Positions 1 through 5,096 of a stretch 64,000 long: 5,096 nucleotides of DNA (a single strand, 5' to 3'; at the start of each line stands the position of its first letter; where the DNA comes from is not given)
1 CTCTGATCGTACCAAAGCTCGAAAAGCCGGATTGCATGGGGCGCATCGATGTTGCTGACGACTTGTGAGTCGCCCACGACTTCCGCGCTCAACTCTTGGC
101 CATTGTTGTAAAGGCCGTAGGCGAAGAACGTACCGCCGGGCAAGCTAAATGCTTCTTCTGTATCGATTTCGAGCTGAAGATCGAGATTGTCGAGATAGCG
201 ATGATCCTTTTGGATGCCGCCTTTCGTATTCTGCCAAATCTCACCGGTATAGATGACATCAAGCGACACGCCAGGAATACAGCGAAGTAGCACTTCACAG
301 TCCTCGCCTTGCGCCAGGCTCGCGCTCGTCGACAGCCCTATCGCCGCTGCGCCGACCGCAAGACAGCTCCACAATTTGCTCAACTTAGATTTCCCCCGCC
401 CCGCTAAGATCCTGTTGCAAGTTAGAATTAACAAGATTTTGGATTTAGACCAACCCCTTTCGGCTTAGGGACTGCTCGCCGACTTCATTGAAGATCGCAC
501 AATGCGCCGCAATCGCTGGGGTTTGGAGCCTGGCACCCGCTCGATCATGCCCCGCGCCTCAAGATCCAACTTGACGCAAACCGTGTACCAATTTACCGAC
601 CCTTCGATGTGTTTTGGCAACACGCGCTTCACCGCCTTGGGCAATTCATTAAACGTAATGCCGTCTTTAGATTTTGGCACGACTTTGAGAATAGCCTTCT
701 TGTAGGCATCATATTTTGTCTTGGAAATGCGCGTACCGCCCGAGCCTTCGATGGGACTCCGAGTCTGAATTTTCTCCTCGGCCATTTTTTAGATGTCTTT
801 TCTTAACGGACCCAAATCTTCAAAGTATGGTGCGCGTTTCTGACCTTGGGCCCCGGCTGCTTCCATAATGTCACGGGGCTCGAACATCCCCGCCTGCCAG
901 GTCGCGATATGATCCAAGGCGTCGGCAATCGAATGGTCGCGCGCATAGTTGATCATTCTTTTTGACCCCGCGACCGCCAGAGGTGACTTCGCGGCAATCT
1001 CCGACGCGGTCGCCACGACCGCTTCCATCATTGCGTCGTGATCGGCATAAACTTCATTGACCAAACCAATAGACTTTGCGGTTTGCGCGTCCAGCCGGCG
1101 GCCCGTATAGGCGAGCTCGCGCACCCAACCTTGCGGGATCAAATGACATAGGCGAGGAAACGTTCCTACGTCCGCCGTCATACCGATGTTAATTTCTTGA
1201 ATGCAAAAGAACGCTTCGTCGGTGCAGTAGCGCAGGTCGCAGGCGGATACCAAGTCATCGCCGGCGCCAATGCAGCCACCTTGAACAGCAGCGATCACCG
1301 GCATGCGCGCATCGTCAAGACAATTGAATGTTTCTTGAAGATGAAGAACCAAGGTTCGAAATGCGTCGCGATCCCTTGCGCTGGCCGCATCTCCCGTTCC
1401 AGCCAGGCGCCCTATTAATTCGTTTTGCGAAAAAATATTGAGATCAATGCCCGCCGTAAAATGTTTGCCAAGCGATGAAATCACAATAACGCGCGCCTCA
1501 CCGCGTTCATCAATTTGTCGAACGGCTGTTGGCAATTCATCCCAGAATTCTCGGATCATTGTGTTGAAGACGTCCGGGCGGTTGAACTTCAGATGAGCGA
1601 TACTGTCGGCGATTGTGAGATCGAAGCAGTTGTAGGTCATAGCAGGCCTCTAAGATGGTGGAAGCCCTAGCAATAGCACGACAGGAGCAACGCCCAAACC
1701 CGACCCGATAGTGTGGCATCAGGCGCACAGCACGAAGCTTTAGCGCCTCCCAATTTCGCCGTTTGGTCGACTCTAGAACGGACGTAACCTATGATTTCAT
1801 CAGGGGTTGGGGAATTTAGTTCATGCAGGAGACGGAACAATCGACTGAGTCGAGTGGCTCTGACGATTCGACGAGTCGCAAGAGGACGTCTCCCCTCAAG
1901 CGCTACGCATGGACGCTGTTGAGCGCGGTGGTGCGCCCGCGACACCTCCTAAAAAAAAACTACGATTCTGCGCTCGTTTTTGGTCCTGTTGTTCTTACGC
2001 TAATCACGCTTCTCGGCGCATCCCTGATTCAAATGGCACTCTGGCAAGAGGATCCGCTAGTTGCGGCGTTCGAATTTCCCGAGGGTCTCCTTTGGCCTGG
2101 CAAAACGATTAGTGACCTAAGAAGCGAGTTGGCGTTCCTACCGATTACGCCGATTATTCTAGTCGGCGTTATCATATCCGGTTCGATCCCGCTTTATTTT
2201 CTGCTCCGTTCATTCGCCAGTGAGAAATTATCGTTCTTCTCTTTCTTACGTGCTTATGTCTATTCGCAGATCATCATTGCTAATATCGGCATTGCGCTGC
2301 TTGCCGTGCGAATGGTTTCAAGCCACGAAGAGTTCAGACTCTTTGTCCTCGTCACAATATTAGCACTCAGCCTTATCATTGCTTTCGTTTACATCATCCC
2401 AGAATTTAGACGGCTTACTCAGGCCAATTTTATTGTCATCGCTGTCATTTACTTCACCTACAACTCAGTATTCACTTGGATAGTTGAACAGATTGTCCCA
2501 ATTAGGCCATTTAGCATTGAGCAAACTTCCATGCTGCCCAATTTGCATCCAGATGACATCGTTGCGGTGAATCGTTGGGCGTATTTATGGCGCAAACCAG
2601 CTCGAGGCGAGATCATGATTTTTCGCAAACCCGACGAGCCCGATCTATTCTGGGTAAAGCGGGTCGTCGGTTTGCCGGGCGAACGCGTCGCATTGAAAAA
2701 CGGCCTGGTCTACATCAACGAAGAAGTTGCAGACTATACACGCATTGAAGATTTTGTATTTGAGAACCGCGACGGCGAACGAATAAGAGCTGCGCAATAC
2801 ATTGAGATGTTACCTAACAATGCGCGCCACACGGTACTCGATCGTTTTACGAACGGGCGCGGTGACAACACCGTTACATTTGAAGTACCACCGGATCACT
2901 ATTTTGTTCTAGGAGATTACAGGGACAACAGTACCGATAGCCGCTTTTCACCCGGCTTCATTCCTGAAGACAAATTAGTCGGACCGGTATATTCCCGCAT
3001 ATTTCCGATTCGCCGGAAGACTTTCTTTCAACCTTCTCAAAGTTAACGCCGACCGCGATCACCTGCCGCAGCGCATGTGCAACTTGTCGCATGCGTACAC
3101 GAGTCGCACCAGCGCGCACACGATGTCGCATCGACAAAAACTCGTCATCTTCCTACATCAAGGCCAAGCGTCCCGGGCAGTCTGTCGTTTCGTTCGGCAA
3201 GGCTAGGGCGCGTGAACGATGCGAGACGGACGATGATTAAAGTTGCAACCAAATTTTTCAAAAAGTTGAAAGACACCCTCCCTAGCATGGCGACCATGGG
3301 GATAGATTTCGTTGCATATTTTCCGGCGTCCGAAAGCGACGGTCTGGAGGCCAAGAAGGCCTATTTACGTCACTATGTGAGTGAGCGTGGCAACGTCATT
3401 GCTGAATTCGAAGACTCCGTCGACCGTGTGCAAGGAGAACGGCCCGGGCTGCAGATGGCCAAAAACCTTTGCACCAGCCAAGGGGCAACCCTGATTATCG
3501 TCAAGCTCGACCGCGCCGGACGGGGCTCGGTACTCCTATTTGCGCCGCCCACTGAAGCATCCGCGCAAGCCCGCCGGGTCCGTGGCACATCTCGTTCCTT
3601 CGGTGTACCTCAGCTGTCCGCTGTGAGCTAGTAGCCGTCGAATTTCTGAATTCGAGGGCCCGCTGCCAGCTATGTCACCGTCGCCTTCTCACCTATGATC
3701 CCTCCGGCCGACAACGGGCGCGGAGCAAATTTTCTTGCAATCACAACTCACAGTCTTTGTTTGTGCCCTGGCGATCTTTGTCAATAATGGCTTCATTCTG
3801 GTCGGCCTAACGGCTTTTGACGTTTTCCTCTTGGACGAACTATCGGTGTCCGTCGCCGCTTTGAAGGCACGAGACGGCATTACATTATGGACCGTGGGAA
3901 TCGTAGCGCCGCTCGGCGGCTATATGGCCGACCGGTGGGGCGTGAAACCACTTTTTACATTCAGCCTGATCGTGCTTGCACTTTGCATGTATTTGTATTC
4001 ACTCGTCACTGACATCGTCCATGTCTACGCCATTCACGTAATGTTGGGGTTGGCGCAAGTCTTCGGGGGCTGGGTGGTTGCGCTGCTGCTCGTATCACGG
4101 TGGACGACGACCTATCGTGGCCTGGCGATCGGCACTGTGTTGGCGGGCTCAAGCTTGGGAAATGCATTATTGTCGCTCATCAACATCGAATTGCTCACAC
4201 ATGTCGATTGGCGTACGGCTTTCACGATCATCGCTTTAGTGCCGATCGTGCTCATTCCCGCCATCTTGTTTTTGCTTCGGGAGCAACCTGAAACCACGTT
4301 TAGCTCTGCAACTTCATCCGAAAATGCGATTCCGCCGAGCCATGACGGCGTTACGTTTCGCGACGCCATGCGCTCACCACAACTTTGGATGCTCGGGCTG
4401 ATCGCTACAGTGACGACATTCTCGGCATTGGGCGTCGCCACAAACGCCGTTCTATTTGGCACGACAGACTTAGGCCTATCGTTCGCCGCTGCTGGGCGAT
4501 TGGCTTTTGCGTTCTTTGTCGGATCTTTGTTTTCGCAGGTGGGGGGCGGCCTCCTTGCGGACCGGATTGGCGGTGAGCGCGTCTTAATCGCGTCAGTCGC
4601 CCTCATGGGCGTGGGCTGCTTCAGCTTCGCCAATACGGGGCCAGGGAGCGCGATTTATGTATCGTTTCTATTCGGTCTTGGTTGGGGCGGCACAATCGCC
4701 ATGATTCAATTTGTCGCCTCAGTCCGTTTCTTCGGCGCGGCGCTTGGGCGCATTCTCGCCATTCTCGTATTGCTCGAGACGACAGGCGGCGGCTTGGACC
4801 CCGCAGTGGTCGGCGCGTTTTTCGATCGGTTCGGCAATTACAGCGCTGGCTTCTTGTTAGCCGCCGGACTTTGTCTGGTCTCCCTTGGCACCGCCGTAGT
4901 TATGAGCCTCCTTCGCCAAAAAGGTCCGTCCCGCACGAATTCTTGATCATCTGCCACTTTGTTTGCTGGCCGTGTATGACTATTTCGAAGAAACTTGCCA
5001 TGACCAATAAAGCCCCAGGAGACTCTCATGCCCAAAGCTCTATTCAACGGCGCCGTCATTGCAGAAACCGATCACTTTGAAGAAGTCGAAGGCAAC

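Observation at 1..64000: Unusual density of gene-inactivating lesions in conserved genes across the window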

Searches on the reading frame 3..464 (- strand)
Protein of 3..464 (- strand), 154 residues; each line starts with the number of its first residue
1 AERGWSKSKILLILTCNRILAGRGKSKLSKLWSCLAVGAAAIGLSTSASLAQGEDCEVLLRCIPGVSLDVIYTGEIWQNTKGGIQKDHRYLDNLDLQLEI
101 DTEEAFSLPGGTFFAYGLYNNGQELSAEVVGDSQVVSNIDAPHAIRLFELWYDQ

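Call 7: search_protein_families(library=pfam, proteins=[window:3-464:-], max_evalue=0.001)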
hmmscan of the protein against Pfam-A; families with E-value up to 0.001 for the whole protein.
window:3-464:- (154 aa): 1 family
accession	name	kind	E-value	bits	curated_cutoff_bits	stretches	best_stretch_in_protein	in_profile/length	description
PF04966.18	OprB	-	2.1e-05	24.6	22.9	1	86-154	2-74/372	Carbohydrate-selective porin, OprB family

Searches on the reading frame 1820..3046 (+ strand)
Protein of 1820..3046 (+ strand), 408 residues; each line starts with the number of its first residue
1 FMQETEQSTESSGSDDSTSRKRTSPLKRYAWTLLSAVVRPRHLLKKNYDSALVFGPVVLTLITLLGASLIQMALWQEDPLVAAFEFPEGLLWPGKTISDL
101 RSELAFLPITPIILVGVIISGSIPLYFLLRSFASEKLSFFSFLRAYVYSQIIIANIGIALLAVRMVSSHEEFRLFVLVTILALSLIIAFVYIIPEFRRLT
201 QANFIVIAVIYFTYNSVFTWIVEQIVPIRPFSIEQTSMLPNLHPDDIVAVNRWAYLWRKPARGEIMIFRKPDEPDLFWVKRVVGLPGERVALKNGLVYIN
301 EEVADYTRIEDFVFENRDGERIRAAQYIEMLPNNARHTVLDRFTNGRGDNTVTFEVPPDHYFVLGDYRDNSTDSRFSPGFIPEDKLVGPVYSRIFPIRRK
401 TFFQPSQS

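Call 7: search_protein_families(library=pfam, proteins=[window:1820-3046:+], max_evalue=0.001)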
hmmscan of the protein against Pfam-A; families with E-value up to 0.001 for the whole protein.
window:1820-3046:+ (408 aa): 1 family
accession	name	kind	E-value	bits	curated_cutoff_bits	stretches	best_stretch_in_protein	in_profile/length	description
PF10502.14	Peptidase_S26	-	5.8e-36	124.4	22.9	1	217-391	12-164/168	Signal peptidase, peptidase S26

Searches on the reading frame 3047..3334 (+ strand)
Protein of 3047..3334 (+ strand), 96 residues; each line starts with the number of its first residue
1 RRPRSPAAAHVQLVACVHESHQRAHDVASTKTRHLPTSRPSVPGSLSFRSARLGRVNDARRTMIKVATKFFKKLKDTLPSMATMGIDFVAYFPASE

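Call 38: search_protein_families(library=pfam, proteins=[window:3047-3334:+], max_evalue=1)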
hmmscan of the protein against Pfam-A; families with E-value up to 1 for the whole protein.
window:3047-3334:+ (96 aa): 0 families

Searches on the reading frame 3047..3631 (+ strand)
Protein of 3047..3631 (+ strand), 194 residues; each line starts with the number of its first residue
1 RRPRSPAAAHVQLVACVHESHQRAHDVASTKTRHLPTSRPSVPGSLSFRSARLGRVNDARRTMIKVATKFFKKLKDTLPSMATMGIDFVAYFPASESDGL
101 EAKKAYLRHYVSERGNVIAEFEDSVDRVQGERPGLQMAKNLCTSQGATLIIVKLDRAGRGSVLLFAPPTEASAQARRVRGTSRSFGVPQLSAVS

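Call 7: search_protein_families(library=pfam, proteins=[window:3047-3631:+], max_evalue=0.001)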
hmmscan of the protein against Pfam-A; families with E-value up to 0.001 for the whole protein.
window:3047-3631:+ (194 aa): 1 family
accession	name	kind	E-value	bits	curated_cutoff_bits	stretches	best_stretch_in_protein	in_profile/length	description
PF00239.26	Resolvase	-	4.8e-06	27.2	23.3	1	97-159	13-77/145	Resolvase, N terminal domain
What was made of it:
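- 3296..3526 (+): Resolvase (serine recombinase) remnant inside ORF 3077-3631. It keeps only about the first half of the catalytic domain and has no E-helix or HTH. Pfam Resolvase positions 13-77 of 145 (call 7).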

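Call 39: search_protein_families(library=ncbifam, proteins=[window:3077-3631:+], max_evalue=0.001)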
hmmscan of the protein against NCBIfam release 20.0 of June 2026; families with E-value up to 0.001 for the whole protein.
window:3077-3631:+ (184 aa): 0 families

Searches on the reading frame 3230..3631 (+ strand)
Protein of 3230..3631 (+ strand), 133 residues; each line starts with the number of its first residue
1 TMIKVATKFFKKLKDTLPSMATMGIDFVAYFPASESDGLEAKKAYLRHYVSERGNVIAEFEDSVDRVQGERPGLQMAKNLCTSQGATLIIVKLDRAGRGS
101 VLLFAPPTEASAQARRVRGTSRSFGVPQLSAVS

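Call 40: search_dna_similar(query=window:3230-3631:+, collection=plasmids, mode=protein, max_rows=8)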
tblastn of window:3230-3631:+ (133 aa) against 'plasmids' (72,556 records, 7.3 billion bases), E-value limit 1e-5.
Records with a match: 5; places in all: 5; records where one place covers at least 80% of the query: 0.
Best place of each record, by identity: <60% 5.
By first word of the organism name: Spirosoma 2; Hymenobacter 2; Azospirillum 1.
By predicted mobility (MOB-suite, as given by PLSDB): non-mobilizable 5.
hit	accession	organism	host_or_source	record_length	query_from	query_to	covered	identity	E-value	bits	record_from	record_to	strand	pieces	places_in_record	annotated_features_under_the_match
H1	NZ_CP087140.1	Spirosoma sp. KNUC1025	Brassica napus,single cell,rhizosphere ...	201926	10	104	71%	32.4%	5e-7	54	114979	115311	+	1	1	recombinase family protein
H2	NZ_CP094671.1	Hymenobacter tibetensis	Single cell,soil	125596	11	103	70%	32.3%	1e-7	56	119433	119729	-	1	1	recombinase family protein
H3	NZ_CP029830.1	Azospirillum ramasamyi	single cell,Cow dung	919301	27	104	59%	38.4%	6e-6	51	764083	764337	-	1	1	recombinase family protein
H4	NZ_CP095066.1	Hymenobacter volaticus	single cell,air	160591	25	103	59%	35.3%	2e-7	55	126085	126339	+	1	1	recombinase family protein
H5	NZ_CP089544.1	Spirosoma oryzicola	Single cell,Surface layer of rice grains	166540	27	100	56%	37.0%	6e-7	54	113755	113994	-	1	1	recombinase family protein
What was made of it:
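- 3296..3526 (+): 32-38% identity to plasmid recombinase genes over about 95 aa only (call 40).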

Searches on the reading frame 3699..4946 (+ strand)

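Call 7: search_protein_families(library=pfam, proteins=[window:3699-4946:+], max_evalue=0.001)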
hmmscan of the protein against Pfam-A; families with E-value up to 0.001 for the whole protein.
window:3699-4946:+ (415 aa): 1 family
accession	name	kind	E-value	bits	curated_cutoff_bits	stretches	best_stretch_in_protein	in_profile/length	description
PF07690.21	MFS_1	-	9.3e-39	133.7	33.4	2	25-342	4-321/347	Major Facilitator Superfamily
